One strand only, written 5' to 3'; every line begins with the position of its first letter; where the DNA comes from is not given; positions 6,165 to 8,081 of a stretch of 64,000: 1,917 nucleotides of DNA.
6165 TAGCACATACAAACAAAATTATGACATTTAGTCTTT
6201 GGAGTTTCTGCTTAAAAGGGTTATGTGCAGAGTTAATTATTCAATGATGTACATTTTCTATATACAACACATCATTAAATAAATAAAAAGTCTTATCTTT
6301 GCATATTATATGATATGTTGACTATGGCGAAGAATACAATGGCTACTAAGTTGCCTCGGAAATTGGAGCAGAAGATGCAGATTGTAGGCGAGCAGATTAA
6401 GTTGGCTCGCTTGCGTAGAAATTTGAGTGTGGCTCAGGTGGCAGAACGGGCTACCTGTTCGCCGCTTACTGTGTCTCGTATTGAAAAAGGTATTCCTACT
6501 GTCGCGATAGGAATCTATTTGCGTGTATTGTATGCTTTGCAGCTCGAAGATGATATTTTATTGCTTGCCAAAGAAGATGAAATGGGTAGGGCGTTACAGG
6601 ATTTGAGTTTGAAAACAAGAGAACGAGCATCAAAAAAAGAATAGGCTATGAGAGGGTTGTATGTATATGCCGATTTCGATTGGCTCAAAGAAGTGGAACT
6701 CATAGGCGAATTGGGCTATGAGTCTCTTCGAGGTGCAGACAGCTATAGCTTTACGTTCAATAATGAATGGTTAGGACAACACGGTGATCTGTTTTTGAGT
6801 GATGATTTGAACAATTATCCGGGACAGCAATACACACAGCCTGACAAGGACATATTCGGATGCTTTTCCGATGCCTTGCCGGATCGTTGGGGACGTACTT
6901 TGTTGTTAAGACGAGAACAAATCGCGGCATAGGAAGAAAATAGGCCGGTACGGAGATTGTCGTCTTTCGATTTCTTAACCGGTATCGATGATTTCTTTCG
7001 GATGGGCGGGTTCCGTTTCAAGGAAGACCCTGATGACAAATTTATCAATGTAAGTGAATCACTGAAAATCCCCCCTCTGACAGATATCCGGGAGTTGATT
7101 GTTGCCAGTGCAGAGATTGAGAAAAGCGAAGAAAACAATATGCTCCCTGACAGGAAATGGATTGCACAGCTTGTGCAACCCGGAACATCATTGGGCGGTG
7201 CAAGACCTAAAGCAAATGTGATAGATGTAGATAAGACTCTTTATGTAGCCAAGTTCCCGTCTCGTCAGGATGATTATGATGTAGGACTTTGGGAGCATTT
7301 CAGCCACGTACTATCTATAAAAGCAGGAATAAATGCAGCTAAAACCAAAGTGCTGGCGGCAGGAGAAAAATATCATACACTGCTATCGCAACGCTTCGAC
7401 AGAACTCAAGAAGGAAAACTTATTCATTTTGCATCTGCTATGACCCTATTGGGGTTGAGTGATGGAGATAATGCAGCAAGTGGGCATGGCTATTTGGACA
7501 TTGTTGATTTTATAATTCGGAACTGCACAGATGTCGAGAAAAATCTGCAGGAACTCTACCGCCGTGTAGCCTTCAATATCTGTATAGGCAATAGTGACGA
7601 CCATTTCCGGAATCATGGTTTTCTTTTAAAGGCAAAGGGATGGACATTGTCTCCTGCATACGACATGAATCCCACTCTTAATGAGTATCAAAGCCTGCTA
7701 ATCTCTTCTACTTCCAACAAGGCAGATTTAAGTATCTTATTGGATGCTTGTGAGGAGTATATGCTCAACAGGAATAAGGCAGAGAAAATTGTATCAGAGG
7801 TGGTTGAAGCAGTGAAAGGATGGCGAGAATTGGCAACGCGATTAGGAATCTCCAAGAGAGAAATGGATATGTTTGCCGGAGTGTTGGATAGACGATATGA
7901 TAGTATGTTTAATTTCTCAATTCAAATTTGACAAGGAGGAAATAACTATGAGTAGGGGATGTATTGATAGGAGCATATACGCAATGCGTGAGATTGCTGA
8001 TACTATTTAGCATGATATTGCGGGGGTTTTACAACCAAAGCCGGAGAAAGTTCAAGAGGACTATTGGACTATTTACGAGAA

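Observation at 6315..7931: HipB-HipS-HipT type tripartite toxin-antitoxin; hipS and hipT are in the same frame separated by a single TAG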

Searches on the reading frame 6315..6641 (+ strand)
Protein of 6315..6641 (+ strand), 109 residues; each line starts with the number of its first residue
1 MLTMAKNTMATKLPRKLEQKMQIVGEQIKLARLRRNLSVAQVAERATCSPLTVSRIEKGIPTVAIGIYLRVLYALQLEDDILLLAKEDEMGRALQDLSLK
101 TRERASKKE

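Call 4: search_protein_families(library=pfam, proteins=[window:6315-6641:+], max_evalue=0.01)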
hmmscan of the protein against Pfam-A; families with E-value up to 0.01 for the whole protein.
window:6315-6641:+ (109 aa): 2 families
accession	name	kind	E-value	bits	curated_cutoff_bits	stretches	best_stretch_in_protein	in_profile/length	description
PF13560.12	HTH_31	-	1.9e-08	35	27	1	25-80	3-59/64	Helix-turn-helix domain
PF01381.28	HTH_3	-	6.8e-06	26.5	23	1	28-62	1-35/55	Helix-turn-helix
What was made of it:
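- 6315..6644 (+): hipB: a 109-aa XRE/HTH antitoxin and regulator gene, intact. Pfam HTH_31 E = 1.9e-8 and HTH_3 E = 6.8e-6 (call 4).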

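Call 24: search_protein_families(library=pfam, proteins=[P0131], max_evalue=0.01)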
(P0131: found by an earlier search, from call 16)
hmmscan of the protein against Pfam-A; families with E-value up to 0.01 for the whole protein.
P0131 (427 aa): 2 families
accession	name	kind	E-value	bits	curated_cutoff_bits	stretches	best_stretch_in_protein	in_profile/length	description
PF07804.18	HipA_C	-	6.2e-46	157.2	30.5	1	180-390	1-210/213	HipA-like C-terminal domain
PF13657.11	Couple_hipA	-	1.9e-05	25.5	22.5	1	18-103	9-84/99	HipA N-terminal domain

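Call 25: search_protein_families(library=ncbifam, proteins=[P0131, window:6315-6641:+], max_evalue=0.01)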
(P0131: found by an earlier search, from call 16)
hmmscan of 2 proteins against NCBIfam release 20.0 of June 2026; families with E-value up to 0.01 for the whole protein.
P0131 (427 aa): 1 family
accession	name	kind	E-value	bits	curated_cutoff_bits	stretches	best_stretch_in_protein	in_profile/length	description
NF007297.0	PRK09775.1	equivalog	1e-12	47.5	401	1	177-343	201-372/446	type II toxin-antitoxin system HipA family toxin YjjJ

window:6315-6641:+ (109 aa): 5 families
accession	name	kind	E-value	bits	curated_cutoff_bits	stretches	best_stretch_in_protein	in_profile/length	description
TIGR03070.1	couple_hipB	subfamily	3.2e-06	27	71.65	1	24-78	3-57/58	type II toxin-antitoxin system Y4mF family antitoxin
NF006015.0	PRK08154.1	subfamily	4.6e-05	22.7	204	1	10-87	17-94/314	anaerobic benzoate catabolism transcriptional regulator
NF003162.0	PRK04140.1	equivalog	0.0017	17.5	263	1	22-85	125-190/317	transcriptional regulator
NF046032.1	TransRegSlrRBacil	equivalog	0.0028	17.8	250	1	24-63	2-41/149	HTH-type transcriptional regulator SlrR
NF047948.1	male_kill_WMK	equivalog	0.0089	15.5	300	1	17-97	156-235/300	WO male-killing family protein Wmk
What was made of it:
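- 6315..6644 (+): NCBIfam couple_hipB subfamily gives a weak hit (call 25).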

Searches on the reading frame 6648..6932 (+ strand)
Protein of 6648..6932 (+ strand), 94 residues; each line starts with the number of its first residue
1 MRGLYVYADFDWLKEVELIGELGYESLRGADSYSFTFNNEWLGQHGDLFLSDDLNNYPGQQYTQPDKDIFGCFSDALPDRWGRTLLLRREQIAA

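Call 4: search_protein_families(library=pfam, proteins=[window:6648-6929:+], max_evalue=0.01)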
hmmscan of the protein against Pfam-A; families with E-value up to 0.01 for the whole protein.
window:6648-6929:+ (94 aa): 1 family
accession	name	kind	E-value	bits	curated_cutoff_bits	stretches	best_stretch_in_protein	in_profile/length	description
PF13657.11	Couple_hipA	-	9.3e-06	26.5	22.5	1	18-92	9-76/99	HipA N-terminal domain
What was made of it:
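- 6648..6932 (+): 5' remnant ORF (94 aa): the first roughly three quarters of HipA N-subdomain 1. It is not a complete HipS-like domain. The Couple_hipA match covers profile positions 9-76 of 99 only (call 4).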

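Call 7: find_encoding_contigs(protein=window:6648-6932:+, flank=6000, max_places=10)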
Protein window:6648-6932:+ (94 aa): 8 contigs read that carry it; 6 places shown.
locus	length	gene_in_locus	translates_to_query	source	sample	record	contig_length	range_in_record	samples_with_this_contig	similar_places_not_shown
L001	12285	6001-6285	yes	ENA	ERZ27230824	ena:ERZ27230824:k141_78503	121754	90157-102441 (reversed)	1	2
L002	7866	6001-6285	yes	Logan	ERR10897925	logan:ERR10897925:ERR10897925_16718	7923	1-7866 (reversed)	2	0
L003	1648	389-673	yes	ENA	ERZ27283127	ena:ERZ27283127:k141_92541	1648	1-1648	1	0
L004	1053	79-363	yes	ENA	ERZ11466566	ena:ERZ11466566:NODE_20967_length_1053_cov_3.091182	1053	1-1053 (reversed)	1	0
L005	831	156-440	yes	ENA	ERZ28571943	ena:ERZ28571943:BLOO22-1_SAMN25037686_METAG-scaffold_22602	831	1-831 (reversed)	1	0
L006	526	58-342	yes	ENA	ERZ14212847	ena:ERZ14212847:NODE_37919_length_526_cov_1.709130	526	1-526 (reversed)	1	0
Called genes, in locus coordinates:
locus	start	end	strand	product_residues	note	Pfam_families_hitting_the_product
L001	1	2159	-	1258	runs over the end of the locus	PF04851:ResIII (faint)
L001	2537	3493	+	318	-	PF13280:WYL, PF25583:WCX (weak)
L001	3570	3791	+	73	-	-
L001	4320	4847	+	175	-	-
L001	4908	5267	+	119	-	PF08797:HIRAN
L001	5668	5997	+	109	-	PF13560:HTH_31, PF01381:HTH_3 (weak)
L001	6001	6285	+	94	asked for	PF13657:Couple_hipA (weak)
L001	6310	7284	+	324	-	PF07804:HipA_C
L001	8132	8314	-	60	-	-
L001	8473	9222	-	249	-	-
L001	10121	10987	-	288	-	PF02498:Bro-N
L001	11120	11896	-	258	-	-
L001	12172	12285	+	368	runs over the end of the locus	PF00069:Pkinase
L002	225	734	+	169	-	PF03852:Vsr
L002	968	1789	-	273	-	PF03747:ADP_ribosyl_GH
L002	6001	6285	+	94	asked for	PF13657:Couple_hipA (weak)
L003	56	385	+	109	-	PF13560:HTH_31, PF01381:HTH_3 (weak)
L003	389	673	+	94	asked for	PF13657:Couple_hipA (weak)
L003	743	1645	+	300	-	PF07804:HipA_C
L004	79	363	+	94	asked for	PF13657:Couple_hipA (weak)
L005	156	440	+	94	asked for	PF13657:Couple_hipA (weak)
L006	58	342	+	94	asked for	PF13657:Couple_hipA (weak)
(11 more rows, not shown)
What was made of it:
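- Checked: The alternative ATG start at 7002, which other gene callers chose (call 7), gives 309 aa.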

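Call 16: list_cluster_members(proteins=[window:6648-6929:+, window:6957-7928:+, window:7002-7928:+, window:6315-6641:+])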
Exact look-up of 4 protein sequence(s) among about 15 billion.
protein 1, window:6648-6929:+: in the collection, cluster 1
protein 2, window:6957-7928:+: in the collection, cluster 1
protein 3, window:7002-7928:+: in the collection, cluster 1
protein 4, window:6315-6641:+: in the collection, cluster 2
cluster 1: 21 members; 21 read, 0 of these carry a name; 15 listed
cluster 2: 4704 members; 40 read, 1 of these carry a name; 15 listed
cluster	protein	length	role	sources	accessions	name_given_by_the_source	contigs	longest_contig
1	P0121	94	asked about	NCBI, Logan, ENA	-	-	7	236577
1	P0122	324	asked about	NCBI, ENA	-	-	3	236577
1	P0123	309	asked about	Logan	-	-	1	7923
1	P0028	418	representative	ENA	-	-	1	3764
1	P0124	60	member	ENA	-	-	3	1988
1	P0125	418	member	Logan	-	-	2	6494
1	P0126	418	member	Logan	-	-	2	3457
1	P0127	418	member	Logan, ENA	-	-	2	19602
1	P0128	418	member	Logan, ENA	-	-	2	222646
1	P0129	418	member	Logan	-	-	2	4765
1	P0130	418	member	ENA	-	-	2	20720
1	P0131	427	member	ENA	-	-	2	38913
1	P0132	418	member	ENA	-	-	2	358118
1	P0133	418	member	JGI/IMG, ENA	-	-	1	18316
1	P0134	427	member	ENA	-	-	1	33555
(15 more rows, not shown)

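Call 18: find_encoding_contigs(protein=P0131, flank=8000, max_places=4)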
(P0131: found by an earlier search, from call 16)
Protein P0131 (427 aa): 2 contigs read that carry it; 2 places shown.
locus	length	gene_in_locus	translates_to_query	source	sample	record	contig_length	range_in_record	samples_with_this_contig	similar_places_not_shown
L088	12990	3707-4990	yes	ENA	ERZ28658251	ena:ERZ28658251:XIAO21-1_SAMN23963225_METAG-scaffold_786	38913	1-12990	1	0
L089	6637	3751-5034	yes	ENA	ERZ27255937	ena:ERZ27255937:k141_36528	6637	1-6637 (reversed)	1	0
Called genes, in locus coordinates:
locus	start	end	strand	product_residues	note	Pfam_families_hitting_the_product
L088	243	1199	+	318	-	PF13280:WYL, PF25583:WCX (weak)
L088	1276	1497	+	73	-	-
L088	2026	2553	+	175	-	-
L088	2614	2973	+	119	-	PF08797:HIRAN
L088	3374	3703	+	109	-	PF13560:HTH_31, PF01381:HTH_3 (faint)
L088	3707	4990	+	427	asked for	PF13657:Couple_hipA (faint), PF07804:HipA_C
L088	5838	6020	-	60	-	-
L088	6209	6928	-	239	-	-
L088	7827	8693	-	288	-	PF02498:Bro-N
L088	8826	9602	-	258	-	-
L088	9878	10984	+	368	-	PF00069:Pkinase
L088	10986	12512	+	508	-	PF14559:TPR_19 (faint), PF00515:TPR_1 (faint), PF07719:TPR_2 (faint), PF13181:TPR_8 (faint), PF13424:TPR_12 (faint), PF13428:TPR_14 (faint), PF13431:TPR_17 (faint), PF13432:TPR_16 (faint)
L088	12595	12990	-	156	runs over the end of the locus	-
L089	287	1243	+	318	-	PF13280:WYL, PF25583:WCX (weak)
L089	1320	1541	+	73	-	-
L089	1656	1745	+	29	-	-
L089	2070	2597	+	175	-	-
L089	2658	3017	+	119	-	PF08797:HIRAN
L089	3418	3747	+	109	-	PF13560:HTH_31, PF01381:HTH_3 (faint)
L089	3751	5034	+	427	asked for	PF13657:Couple_hipA (faint), PF07804:HipA_C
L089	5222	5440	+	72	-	-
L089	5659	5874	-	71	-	PF01695:IstB_IS21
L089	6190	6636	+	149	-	?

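Call 19: find_encoding_contigs(protein=P0134, flank=8000, max_places=4)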
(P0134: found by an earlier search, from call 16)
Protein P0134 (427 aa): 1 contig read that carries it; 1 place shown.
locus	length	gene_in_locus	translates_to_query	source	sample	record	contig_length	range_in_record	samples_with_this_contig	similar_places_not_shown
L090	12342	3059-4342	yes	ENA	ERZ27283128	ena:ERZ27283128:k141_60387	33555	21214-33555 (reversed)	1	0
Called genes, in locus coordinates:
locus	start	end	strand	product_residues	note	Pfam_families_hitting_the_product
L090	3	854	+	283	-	?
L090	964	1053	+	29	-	-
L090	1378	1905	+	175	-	-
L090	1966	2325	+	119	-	PF08797:HIRAN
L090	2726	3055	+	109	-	PF13560:HTH_31, PF01381:HTH_3 (weak)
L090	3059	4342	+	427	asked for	PF13657:Couple_hipA (faint), PF07804:HipA_C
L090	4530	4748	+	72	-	-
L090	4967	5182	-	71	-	PF01695:IstB_IS21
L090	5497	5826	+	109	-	PF00872:Transposase_mut (weak)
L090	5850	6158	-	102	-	-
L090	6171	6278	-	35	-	-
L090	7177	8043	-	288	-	PF02498:Bro-N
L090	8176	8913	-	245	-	-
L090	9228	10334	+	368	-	PF00069:Pkinase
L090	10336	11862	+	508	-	PF14559:TPR_19 (faint), PF00515:TPR_1 (faint), PF07719:TPR_2 (faint), PF13181:TPR_8 (faint), PF13424:TPR_12 (faint), PF13428:TPR_14 (faint), PF13431:TPR_17 (faint), PF13432:TPR_16 (faint)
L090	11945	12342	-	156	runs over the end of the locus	-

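Call 24: search_protein_families(library=pfam, proteins=[P0131], max_evalue=0.01)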
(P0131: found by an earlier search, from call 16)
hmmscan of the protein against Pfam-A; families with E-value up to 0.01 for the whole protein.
P0131 (427 aa): 2 families
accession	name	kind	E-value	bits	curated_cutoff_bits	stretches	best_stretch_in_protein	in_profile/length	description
PF07804.18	HipA_C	-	6.2e-46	157.2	30.5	1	180-390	1-210/213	HipA-like C-terminal domain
PF13657.11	Couple_hipA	-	1.9e-05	25.5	22.5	1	18-103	9-84/99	HipA N-terminal domain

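Call 25: search_protein_families(library=ncbifam, proteins=[P0131, window:6648-6929:+], max_evalue=0.01)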
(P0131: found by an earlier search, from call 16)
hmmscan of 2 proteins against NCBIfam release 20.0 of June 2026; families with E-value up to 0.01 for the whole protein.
P0131 (427 aa): 1 family
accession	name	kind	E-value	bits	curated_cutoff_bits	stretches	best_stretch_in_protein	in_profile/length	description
NF007297.0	PRK09775.1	equivalog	1e-12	47.5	401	1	177-343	201-372/446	type II toxin-antitoxin system HipA family toxin YjjJ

window:6648-6929:+ (94 aa): 0 families

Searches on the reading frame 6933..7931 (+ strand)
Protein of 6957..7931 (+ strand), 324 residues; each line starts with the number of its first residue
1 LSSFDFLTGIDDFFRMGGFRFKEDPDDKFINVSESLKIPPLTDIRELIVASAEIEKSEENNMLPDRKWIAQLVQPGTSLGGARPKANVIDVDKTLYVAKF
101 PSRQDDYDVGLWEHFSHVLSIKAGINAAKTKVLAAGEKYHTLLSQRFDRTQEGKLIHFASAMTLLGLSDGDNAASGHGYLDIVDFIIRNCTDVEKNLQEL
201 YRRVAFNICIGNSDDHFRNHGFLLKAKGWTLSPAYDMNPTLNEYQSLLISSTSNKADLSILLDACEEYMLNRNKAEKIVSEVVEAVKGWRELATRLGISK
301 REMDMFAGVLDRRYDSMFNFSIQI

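Call 4: search_protein_families(library=pfam, proteins=[window:6957-7928:+, window:6933-7928:+], max_evalue=0.01)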
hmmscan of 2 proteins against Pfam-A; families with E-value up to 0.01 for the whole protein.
window:6957-7928:+ (324 aa): 2 families
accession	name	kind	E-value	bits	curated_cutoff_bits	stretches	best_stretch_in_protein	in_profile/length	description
PF07804.18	HipA_C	-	8.7e-45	153.4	30.5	1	77-287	1-210/213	HipA-like C-terminal domain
PF00531.28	Death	-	0.0079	16.7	22.6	0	279-307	8-36/86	Death domain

window:6933-7928:+ (332 aa): 2 families
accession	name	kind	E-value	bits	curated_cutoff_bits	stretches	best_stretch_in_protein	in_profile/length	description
PF07804.18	HipA_C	-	9.3e-45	153.3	30.5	1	85-295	1-210/213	HipA-like C-terminal domain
PF00531.28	Death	-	0.0085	16.6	22.6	0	287-315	8-36/86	Death domain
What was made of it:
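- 6933..7931 (+): Untranslated, or at best poorly translated, 3' part of hipA. It holds the rest of N-subdomain 1, N-subdomain 2 and the kinase core. The ORF callable from TTG 6957 or ATG 7002 lies within it. HipA_C E = 9e-45 (call 4).
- Checked: ORF at 6957-7931: 324 aa from a TTG start, HipA_C E = 8.7e-45 (call 4).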

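Call 8: find_encoding_contigs(protein=window:6957-7931:+, flank=6000, max_places=10)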
Protein window:6957-7931:+ (324 aa): 3 contigs read that carry it; 1 place shown.
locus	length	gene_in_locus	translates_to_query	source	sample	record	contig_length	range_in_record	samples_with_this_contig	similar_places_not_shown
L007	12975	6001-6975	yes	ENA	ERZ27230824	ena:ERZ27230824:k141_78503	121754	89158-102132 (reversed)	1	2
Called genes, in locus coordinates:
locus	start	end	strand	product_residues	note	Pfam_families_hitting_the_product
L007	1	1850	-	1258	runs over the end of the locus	PF04851:ResIII (faint)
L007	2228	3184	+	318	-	PF13280:WYL, PF25583:WCX (weak)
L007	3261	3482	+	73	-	-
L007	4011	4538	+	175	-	-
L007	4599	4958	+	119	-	PF08797:HIRAN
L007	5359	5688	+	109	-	PF13560:HTH_31, PF01381:HTH_3 (weak)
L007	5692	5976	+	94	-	PF13657:Couple_hipA (weak)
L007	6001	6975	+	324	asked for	PF07804:HipA_C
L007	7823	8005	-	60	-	-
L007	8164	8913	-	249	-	-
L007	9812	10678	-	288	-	PF02498:Bro-N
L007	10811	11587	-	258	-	-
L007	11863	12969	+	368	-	PF00069:Pkinase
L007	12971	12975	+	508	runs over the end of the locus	PF14559:TPR_19 (faint), PF00515:TPR_1 (faint), PF07719:TPR_2 (faint), PF13181:TPR_8 (faint), PF13424:TPR_12 (faint), PF13428:TPR_14 (faint), PF13431:TPR_17 (faint), PF13432:TPR_16 (faint)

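Call 24: search_protein_families(library=pfam, proteins=[P0131], max_evalue=0.01)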
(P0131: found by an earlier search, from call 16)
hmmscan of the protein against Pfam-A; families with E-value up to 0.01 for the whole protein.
P0131 (427 aa): 2 families
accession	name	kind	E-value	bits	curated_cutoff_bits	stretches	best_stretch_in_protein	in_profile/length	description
PF07804.18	HipA_C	-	6.2e-46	157.2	30.5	1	180-390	1-210/213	HipA-like C-terminal domain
PF13657.11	Couple_hipA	-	1.9e-05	25.5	22.5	1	18-103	9-84/99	HipA N-terminal domain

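Call 25: search_protein_families(library=ncbifam, proteins=[P0131, window:6957-7928:+], max_evalue=0.01)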
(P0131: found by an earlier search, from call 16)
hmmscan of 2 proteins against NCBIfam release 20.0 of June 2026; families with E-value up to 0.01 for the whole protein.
P0131 (427 aa): 1 family
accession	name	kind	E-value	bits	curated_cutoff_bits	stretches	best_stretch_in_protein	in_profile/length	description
NF007297.0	PRK09775.1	equivalog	1e-12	47.5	401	1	177-343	201-372/446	type II toxin-antitoxin system HipA family toxin YjjJ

window:6957-7928:+ (324 aa): 2 families
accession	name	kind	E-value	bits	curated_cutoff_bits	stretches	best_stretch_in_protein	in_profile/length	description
NF007297.0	PRK09775.1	equivalog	7e-11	41.5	401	1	74-240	201-372/446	type II toxin-antitoxin system HipA family toxin YjjJ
NF047469.2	UVExpRegProtLA1448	equivalog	0.0077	16.4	100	0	252-281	42-71/77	LA_1448 family UV-C exposure upregulated protein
